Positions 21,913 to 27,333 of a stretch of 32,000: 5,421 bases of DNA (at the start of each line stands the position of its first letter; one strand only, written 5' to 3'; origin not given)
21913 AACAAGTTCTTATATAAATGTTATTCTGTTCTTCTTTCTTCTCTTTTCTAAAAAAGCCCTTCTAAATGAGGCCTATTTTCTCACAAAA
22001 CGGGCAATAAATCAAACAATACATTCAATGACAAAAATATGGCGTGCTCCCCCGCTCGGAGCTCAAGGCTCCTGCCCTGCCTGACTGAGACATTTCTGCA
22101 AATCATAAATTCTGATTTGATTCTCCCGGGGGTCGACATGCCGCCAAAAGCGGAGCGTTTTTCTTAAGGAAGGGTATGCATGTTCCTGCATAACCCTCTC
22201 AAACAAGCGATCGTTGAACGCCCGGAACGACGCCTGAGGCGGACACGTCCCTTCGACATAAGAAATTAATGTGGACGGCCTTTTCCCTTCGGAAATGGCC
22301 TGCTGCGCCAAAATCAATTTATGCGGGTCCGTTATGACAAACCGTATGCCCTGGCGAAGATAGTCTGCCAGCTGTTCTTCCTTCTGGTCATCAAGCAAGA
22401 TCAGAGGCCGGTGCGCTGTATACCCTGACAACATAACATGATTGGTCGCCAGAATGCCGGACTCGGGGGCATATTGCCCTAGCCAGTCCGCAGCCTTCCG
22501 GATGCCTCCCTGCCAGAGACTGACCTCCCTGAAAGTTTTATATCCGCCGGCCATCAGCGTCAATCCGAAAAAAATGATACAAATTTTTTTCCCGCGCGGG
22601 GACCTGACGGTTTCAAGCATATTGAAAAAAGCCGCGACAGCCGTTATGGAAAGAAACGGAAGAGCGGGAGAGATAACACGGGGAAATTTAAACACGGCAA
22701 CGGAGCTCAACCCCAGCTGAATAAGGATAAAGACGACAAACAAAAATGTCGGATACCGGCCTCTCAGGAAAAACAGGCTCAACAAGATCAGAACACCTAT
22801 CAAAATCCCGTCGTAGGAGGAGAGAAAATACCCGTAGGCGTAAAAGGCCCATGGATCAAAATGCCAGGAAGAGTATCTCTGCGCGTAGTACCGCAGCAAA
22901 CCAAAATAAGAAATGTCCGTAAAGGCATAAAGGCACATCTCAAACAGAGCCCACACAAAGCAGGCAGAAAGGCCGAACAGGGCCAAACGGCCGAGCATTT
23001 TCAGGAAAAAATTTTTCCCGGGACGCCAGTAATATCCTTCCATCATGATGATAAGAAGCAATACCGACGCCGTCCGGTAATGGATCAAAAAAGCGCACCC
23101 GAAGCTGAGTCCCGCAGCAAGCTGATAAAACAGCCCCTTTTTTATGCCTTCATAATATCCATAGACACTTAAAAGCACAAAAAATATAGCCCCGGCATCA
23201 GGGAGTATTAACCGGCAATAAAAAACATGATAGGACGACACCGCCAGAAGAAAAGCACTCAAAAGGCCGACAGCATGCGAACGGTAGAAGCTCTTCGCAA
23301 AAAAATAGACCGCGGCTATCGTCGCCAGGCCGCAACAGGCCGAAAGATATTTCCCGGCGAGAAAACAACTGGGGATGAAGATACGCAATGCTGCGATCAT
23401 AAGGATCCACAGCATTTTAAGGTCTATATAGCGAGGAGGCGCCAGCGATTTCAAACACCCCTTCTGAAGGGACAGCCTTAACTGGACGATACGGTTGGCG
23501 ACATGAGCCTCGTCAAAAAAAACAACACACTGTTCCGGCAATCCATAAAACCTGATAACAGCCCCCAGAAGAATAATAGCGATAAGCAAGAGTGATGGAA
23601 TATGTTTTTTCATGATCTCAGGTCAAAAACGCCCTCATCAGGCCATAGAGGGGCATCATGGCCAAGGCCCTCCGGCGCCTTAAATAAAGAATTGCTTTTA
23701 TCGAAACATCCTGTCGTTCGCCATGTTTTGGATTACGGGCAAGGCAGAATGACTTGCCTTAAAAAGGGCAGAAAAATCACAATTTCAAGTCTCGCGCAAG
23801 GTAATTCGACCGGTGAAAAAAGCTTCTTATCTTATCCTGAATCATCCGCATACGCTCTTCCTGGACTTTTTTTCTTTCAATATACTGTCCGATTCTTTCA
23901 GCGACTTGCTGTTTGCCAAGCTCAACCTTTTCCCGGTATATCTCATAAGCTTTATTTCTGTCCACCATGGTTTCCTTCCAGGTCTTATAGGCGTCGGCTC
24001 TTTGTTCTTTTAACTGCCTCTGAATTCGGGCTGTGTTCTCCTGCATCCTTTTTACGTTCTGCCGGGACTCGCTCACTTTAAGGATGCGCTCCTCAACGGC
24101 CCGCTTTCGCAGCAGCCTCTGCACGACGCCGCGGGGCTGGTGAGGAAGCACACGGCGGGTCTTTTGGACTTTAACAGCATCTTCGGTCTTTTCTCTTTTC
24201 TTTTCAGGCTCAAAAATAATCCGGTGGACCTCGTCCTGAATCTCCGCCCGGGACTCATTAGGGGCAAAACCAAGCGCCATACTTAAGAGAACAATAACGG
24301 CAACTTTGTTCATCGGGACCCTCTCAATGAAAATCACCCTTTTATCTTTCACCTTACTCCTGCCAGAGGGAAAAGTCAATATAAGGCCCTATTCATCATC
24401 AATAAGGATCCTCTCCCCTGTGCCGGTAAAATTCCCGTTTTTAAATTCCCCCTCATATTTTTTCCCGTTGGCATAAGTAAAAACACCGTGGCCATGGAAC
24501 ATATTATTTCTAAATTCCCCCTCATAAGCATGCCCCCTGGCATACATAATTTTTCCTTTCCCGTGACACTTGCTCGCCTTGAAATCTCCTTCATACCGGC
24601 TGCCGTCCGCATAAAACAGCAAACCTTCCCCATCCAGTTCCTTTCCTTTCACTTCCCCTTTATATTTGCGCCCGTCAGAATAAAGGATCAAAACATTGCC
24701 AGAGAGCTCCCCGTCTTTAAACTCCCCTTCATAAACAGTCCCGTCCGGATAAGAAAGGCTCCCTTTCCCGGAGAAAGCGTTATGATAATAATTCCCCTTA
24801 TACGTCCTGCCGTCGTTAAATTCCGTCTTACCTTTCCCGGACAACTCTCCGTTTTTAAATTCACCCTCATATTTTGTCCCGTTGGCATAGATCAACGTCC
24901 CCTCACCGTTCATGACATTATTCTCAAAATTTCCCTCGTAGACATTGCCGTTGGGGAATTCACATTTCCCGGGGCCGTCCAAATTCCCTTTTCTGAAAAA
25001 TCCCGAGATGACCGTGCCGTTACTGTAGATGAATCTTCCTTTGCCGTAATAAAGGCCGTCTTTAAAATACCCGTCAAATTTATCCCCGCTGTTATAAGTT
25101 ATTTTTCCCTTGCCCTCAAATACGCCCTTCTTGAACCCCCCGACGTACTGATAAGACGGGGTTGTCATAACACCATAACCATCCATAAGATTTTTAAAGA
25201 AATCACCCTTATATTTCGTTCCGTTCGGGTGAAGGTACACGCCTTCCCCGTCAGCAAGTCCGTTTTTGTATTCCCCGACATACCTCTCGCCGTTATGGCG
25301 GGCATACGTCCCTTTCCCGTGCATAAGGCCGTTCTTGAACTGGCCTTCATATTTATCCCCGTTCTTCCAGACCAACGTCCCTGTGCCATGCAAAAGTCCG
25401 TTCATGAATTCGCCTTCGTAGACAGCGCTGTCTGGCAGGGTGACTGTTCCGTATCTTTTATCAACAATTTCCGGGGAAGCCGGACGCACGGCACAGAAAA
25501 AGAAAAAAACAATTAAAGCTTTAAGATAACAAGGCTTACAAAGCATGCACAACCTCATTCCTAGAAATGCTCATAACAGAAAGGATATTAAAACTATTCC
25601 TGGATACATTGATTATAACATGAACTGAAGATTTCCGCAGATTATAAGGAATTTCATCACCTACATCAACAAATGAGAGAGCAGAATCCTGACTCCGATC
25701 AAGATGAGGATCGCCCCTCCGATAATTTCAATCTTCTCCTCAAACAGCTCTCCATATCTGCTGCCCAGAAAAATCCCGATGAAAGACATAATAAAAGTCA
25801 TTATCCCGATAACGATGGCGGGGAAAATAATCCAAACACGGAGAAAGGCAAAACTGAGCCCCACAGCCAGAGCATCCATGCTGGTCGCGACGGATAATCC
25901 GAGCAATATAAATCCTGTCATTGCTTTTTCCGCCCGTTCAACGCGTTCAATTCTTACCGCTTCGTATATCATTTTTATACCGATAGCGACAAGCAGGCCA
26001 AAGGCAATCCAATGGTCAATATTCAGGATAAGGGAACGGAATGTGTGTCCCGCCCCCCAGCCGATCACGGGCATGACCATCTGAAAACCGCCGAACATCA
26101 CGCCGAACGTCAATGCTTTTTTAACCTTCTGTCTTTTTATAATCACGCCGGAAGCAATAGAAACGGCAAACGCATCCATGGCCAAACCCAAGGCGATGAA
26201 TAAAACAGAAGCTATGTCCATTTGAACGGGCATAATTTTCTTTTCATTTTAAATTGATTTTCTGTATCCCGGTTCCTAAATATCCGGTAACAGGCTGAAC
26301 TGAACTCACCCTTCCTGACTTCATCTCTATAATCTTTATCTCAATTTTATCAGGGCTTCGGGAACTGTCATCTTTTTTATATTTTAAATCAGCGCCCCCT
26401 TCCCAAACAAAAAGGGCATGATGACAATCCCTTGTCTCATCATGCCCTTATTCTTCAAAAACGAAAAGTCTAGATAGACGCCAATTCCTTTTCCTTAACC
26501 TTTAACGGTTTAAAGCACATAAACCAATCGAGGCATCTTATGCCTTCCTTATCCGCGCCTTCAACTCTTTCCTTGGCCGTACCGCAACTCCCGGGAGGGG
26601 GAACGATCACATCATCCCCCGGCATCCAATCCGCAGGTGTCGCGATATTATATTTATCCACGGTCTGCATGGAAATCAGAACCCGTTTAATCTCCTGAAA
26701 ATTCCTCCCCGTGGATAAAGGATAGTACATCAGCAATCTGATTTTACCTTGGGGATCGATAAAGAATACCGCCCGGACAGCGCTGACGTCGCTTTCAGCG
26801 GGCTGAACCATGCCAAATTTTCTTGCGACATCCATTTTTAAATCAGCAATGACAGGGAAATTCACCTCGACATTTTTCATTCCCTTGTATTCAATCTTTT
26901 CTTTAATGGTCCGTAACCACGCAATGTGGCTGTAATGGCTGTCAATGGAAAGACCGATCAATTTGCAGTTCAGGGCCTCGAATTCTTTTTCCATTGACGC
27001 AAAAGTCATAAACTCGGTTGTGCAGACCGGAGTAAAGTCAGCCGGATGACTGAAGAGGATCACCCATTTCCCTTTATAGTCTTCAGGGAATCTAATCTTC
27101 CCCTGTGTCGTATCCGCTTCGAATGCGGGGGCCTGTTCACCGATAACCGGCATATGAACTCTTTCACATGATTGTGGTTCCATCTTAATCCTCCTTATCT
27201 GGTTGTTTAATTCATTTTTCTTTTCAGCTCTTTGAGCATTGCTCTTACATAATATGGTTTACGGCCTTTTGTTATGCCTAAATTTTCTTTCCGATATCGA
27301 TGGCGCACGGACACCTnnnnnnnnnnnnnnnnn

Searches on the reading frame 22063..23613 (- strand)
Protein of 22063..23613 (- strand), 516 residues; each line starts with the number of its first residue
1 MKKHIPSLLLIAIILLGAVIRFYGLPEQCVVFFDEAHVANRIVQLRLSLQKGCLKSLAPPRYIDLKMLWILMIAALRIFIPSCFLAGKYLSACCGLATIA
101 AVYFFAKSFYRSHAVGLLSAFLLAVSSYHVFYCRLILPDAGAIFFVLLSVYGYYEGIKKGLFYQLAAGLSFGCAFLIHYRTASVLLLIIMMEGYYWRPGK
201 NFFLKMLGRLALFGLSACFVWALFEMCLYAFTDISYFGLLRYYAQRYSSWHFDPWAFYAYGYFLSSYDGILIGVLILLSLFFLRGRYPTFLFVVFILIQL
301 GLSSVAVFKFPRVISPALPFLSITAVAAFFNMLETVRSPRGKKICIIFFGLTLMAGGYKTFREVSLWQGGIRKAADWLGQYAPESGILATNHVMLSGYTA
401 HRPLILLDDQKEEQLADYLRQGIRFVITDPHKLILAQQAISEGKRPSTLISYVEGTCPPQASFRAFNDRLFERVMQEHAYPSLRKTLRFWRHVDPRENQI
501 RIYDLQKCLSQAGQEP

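Call 14: search_protein_families(library=pfam, max_evalue=0.001, proteins=[window:22063-23613:-])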
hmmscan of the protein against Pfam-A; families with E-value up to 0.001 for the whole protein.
window:22063-23613:- (516 aa): 1 family
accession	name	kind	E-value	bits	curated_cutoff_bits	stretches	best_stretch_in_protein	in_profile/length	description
PF02366.24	PMT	-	5.4e-08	33.1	22.7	1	89-188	87-192/245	Dolichyl-phosphate-mannose-protein mannosyltransferase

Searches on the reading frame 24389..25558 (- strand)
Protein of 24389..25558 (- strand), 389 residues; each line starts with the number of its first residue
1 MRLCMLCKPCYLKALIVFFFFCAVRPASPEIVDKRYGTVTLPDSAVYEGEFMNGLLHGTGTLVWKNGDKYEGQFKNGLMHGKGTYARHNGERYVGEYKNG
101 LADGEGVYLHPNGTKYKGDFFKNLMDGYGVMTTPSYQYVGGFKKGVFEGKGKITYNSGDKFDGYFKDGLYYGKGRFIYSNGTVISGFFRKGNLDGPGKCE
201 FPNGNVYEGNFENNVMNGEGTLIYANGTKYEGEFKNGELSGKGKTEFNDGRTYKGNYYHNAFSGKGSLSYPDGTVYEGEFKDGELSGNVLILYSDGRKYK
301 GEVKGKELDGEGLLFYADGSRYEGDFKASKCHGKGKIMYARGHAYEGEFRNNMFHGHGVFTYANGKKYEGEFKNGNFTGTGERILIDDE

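Call 14: search_protein_families(library=pfam, max_evalue=0.001, proteins=[window:24389-25558:-])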
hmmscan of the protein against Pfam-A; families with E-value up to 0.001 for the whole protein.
window:24389-25558:- (389 aa): 2 families
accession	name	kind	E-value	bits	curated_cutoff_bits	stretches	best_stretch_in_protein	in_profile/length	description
PF02493.26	MORN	-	5e-73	237.1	22.5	6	345-365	1-21/23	MORN repeat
PF07202.18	Tcp10_C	-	6e-05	23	36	0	217-229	20-32/35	T-complex protein 10 C-terminus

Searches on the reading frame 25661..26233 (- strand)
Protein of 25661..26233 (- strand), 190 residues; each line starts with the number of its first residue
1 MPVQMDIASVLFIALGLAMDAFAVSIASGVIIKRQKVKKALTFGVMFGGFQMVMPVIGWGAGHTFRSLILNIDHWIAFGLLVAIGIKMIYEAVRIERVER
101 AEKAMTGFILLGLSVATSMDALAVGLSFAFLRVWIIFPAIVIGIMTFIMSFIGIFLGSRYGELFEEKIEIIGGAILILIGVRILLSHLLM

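Call 14: search_protein_families(library=pfam, max_evalue=0.001, proteins=[window:25661-26233:-])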
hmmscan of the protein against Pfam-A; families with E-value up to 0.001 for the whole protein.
window:25661-26233:- (190 aa): 1 family
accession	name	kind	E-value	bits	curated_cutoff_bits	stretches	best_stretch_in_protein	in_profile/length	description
PF02659.21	Mntp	-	1.1e-49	168.6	24.4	1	35-184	2-152/152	Putative manganese efflux pump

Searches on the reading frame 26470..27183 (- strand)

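Call 6: search_protein_families(library=ncbifam, max_evalue=1, proteins=[window:26470-27183:-])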
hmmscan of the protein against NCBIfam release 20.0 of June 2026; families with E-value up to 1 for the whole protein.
window:26470-27183:- (237 aa): 11 families
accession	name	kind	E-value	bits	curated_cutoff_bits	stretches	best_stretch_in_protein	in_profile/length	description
NF009668.0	PRK13189.1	equivalog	8e-100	332.7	211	1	6-227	4-222/224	peroxiredoxin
NF009670.0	PRK13191.1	equivalog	2.2e-68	230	374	1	9-227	4-212/215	putative peroxiredoxin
NF010122.0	PRK13599.1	equivalog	7.3e-65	218.5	456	1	7-228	2-220/220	peroxiredoxin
NF009669.0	PRK13190.1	equivalog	1.3e-64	217.2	261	1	13-210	4-192/203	putative peroxiredoxin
NF040737.1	peroxi_PrxU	equivalog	6.1e-31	107.9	270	1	7-201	31-223/233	thioredoxin-dependent peroxiredoxin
TIGR03137.1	AhpC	equivalog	5.1e-24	85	272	1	14-195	4-179/187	alkyl hydroperoxide reductase subunit C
NF011576.0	PRK15000.1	subfamily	1.4e-22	80.4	301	1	17-197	7-186/200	peroxiredoxin C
NF053650.1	PerredPrxQDein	equivalog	1.2e-10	41.5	260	1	19-148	2-122/148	thioredoxin-dependent peroxiredoxin PrxQ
NF006960.0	PRK09437.1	equivalog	7.9e-09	35.6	140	1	14-127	6-107/156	thioredoxin-dependent thiol peroxidase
NF002854.0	PRK03147.1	subfamily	7.3e-06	26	170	1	13-149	37-153/176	thiol-disulfide oxidoreductase ResA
NF001808.0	PRK00522.1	equivalog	0.00094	18.6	123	1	11-149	17-144/167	thiol peroxidase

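Call 7: search_protein_families(library=pfam, max_evalue=1, proteins=[window:26470-27183:-])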
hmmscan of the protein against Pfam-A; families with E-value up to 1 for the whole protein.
window:26470-27183:- (237 aa): 4 families
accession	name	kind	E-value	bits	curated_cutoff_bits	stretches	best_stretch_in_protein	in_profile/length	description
PF00578.27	AhpC-TSA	-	3.1e-35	121.2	26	1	14-149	1-122/124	AhpC/TSA family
PF08534.16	Redoxin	-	1.1e-14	55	26.6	1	15-166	3-145/148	Redoxin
PF10417.14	1-cysPrx_C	-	1.6e-11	44.4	21.1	1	172-200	2-31/41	C-terminal domain of 1-Cys peroxiredoxin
PF14974.11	P_C10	-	0.029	14.9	27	1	88-138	24-74/103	Protein C10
